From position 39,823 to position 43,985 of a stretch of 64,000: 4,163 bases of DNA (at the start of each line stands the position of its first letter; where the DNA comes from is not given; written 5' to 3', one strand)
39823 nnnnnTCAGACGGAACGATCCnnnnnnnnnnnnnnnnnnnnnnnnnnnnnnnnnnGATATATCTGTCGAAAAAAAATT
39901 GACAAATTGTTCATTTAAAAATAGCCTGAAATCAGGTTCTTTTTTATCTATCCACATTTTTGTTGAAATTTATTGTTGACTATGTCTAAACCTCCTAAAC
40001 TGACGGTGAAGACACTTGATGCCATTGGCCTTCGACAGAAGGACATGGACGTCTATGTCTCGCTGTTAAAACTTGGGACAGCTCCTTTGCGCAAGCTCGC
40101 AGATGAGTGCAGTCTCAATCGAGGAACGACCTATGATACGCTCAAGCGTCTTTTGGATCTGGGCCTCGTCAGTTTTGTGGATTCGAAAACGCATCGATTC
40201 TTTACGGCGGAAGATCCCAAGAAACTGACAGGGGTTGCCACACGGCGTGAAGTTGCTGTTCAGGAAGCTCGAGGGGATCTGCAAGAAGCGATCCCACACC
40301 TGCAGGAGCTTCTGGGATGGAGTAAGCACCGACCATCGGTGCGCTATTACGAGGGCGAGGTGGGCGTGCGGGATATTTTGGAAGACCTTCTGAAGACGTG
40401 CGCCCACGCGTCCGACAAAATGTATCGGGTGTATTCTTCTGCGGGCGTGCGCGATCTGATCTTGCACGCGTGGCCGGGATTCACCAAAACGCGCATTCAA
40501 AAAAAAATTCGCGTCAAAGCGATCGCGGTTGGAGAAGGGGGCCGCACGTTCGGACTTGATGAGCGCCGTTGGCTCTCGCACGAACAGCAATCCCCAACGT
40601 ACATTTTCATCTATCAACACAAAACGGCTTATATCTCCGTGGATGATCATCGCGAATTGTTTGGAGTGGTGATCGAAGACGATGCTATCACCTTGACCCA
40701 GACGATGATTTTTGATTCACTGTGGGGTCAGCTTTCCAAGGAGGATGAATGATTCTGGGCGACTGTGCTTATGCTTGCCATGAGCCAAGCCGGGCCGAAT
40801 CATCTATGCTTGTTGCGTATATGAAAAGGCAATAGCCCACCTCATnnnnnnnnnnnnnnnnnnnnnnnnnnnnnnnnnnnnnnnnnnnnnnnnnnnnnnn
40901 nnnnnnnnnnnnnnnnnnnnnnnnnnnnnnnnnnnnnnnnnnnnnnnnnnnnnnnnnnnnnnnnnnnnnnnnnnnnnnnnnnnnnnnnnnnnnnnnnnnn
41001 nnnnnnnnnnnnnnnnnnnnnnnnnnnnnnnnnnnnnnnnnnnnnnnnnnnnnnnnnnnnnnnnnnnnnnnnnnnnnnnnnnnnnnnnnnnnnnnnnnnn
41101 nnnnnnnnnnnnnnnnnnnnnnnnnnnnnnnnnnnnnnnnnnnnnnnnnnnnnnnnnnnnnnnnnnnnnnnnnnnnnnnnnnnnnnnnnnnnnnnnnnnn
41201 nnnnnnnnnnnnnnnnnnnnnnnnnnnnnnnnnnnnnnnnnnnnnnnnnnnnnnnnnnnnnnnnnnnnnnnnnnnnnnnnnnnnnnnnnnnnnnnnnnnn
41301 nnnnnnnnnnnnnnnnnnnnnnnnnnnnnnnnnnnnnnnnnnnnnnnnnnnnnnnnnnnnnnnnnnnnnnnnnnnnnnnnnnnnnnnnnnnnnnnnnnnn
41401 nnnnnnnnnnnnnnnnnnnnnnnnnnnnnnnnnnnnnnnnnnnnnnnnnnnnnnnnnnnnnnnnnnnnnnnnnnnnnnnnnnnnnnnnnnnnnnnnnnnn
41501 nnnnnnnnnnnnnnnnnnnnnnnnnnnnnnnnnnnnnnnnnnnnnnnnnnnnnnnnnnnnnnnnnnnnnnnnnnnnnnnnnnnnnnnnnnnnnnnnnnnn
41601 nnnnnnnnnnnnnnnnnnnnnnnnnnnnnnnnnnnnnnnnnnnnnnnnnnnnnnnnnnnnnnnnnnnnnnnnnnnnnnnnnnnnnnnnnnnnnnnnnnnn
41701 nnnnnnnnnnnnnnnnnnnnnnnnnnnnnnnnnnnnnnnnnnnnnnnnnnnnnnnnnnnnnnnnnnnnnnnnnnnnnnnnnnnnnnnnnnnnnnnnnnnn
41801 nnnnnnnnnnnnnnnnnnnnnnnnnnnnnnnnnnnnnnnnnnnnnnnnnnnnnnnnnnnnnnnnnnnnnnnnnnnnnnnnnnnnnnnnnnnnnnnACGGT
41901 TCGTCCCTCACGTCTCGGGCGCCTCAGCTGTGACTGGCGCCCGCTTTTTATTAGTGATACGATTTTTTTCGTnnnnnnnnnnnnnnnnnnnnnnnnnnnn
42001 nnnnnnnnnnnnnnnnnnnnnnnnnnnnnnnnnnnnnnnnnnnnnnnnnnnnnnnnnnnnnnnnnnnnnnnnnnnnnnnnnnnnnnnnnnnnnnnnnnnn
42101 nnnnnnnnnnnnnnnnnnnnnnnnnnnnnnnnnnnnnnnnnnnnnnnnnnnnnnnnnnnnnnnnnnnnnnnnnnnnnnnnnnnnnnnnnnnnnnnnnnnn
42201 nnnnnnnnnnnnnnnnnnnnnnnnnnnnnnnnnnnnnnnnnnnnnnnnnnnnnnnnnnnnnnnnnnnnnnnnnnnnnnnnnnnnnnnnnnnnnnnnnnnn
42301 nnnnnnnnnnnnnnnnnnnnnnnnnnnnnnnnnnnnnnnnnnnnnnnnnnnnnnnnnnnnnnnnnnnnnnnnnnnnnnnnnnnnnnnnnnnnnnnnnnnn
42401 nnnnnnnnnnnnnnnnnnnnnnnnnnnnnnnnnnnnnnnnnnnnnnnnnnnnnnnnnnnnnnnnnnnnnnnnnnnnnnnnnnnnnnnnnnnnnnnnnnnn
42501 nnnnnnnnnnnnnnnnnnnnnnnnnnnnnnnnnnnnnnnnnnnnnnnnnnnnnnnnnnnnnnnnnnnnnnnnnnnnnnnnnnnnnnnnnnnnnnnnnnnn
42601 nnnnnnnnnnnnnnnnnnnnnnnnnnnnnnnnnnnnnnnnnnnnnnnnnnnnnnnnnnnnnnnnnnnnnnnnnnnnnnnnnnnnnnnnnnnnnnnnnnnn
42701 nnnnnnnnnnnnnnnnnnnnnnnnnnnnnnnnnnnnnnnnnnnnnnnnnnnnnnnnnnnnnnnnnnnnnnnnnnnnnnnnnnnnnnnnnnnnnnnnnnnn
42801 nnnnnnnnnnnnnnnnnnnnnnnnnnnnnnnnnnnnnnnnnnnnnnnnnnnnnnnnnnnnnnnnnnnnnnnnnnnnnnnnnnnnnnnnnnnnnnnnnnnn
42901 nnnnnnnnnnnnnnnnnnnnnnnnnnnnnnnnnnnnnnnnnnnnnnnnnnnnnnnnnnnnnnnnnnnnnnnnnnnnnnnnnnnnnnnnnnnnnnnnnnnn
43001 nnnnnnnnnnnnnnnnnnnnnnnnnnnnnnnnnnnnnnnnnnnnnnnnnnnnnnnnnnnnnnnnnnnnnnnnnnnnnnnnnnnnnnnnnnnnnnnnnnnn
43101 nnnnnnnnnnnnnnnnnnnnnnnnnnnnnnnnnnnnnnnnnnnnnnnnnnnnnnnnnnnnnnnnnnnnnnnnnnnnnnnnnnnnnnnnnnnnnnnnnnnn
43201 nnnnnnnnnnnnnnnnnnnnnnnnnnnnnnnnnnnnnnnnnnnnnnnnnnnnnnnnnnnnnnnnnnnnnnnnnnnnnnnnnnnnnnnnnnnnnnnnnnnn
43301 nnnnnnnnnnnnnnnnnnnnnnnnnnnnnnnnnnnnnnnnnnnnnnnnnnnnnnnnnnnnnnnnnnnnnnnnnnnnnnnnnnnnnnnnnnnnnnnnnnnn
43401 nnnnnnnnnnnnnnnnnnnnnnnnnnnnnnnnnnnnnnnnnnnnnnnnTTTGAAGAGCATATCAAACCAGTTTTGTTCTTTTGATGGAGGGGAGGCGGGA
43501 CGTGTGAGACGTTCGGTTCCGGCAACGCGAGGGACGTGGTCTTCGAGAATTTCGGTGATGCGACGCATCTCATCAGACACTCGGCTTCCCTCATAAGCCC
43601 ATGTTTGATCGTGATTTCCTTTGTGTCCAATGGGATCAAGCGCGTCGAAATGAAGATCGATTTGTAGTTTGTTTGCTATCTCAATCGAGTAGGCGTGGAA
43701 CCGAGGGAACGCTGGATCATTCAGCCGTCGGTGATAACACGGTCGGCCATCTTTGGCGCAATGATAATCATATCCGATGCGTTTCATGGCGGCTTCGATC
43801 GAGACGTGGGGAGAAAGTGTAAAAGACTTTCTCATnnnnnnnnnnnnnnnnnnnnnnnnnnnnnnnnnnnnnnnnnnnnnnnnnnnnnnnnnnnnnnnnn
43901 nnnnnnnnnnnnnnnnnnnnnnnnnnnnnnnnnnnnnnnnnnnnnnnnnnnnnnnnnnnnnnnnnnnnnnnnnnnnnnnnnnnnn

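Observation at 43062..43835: Tandem pair of paralogous small His-rich proteins of unrecognised family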

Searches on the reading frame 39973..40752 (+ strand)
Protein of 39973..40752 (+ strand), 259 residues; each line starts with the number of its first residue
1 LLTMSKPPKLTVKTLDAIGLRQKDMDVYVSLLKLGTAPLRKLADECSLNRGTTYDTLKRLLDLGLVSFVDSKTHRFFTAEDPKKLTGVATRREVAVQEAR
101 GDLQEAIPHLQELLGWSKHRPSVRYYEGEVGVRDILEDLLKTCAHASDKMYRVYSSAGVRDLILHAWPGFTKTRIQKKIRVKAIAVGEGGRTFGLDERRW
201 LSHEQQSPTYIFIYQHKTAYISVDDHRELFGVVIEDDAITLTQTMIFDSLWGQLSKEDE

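Call 22: search_protein_families(library=pfam, proteins=[window:39973-40752:+], max_evalue=0.01)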
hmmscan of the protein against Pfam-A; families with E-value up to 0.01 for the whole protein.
window:39973-40752:+ (259 aa): 2 families
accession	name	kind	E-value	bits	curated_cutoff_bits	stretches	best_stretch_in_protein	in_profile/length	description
PF01978.25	TrmB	-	2.5e-11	43.7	25.6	1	15-79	1-64/68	Sugar-specific transcriptional regulator TrmB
PF01047.28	MarR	-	0.0037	17.6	24.6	0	31-72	12-53/59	MarR family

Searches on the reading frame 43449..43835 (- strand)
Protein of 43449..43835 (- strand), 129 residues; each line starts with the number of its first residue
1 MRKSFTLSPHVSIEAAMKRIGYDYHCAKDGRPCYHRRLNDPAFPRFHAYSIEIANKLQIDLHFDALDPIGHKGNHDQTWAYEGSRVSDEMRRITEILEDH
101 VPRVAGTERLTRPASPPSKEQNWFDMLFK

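Call 4: search_protein_families(library=pfam, proteins=[window:43449-43835:-], max_evalue=10)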
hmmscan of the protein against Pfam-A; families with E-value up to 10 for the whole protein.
seq(129 aa): 0 families

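Call 5: search_protein_families(library=ncbifam, proteins=[window:43449-43835:-], max_evalue=10)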
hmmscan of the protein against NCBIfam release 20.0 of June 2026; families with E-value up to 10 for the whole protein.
seq(129 aa): 0 families

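Call 6: find_homologous_proteins(query=window:43449-43835:-, max_evalue=0.01)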
Query seq(129 aa) (129 aa): 27 proteins with E <= 0.01 among 29 candidates.
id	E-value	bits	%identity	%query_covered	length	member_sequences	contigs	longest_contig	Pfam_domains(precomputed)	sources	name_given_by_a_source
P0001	2.8e-85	301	100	100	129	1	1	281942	-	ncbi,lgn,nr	ncbi:hypothetical protein HZA85_03130 [Candidatus Uhrbacteria bacterium]|nr:hypothetical protein [Ca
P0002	7.1e-49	183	60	99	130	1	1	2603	-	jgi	jgi:hypothetical protein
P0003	7.7e-44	167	57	99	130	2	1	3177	-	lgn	-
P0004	1.2e-41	160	56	99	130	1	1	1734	-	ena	-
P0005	1.4e-41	160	55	99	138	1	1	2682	-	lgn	-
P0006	1.2e-38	150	67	76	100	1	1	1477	-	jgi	jgi:hypothetical protein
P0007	1.5e-37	147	53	91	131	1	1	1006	-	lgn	-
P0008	9.4e-37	144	52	91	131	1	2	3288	-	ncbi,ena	-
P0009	1.8e-34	137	54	88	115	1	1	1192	-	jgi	jgi:hypothetical protein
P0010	2.0e-33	133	54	90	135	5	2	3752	-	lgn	-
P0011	1.8e-31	127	52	88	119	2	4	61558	-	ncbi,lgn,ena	-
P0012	6.8e-31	125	52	90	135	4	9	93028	-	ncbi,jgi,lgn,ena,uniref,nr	ncbi:hypothetical protein COV05_00580 [Candidatus Uhrbacteria bacterium CG10_big_fil_rev_8_21_14_0_1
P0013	7.9e-31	125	47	99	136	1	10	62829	-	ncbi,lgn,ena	-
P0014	3.0e-30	123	56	79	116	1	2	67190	-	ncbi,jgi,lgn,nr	ncbi:hypothetical protein HQ487_01300 [Candidatus Uhrbacteria bacterium]|nr:hypothetical protein [Ca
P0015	4.3e-30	122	47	99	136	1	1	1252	-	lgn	-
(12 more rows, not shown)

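Call 7: search_protein_families(library=phrogs, proteins=[window:43449-43835:-], max_evalue=10)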
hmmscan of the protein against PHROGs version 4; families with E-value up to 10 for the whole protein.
seq(129 aa): 1 family
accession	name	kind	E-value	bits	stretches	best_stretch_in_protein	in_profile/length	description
phrog_23655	-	unknown function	0.11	12.8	1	29-67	41-79/220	-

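Call 8: search_solved_structures(query=window:43449-43835:-, max_evalue=10)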
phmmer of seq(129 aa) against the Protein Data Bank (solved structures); distinct sequences matched with E-value up to 10: 1.
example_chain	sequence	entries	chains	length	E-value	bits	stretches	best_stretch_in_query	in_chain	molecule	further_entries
2gpr_A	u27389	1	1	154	1.6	12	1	41-97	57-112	GLUCOSE-PERMEASE IIA COMPONENT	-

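Call 18: find_encoding_contigs(protein=P0012, flank=6000, max_places=3)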
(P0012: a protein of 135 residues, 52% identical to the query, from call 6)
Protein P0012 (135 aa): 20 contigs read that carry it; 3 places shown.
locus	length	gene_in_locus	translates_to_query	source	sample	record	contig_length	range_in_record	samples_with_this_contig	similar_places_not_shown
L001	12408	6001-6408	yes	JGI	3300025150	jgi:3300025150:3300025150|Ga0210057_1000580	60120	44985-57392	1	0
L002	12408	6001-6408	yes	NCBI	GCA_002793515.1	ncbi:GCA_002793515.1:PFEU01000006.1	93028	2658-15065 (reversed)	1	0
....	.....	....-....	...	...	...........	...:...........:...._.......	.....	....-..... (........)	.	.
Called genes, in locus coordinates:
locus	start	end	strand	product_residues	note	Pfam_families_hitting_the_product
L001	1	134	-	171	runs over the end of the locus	-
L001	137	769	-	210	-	-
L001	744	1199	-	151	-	PF07963:N_methyl (weak)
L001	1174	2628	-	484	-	PF00482:T2SSF, PF08239:SH3_3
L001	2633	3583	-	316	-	PF00437:T2SSE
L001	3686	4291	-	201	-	PF05157:MshEN (weak), PF00437:T2SSE (weak)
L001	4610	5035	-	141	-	-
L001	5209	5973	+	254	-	-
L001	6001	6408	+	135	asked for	-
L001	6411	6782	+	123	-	-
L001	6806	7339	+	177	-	-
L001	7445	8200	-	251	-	PF01978:TrmB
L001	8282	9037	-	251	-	PF01790:LGT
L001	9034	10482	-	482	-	PF01425:Amidase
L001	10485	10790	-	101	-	PF02686:GatC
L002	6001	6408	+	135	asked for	-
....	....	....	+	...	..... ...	-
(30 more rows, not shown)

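Call 43: predict_structure(alignment_id=A2)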
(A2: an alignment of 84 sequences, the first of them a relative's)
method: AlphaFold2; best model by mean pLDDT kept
length: 129 residues; sequences in the alignment: 84
mean_pLDDT: 90.9   pTM: 0.73
mean pLDDT of the five models: 90.9, 90.7, 90.8, 90.5, 90.1
residues with pLDDT >= 90: 95; 70-90: 23; 50-70: 11; < 50: 0
segments of 3 or more residues with pLDDT < 50: none
pLDDT, mean of each block of 10 residues (from residue 1): 96 97 96 95 95 96 95 95 97 93 63 80 82
secondary structure, 60 per line:
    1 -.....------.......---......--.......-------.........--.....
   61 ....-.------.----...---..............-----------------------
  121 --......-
elements in order: E2-6 H13-19 E23-28 E31-37 E45-53 E56-64 H84-97 H123-128

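Call 83: search_protein_families(library=padloc, proteins=[P0001], max_evalue=1)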
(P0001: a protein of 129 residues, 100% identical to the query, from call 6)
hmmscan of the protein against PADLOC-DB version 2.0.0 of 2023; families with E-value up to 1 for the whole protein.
P0001 (129 aa): 0 families

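Call 94: search_solved_structures(query=A2, max_evalue=10)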
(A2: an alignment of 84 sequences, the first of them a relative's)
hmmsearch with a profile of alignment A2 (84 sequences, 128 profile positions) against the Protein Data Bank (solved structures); distinct sequences matched with E-value up to 10: 0.
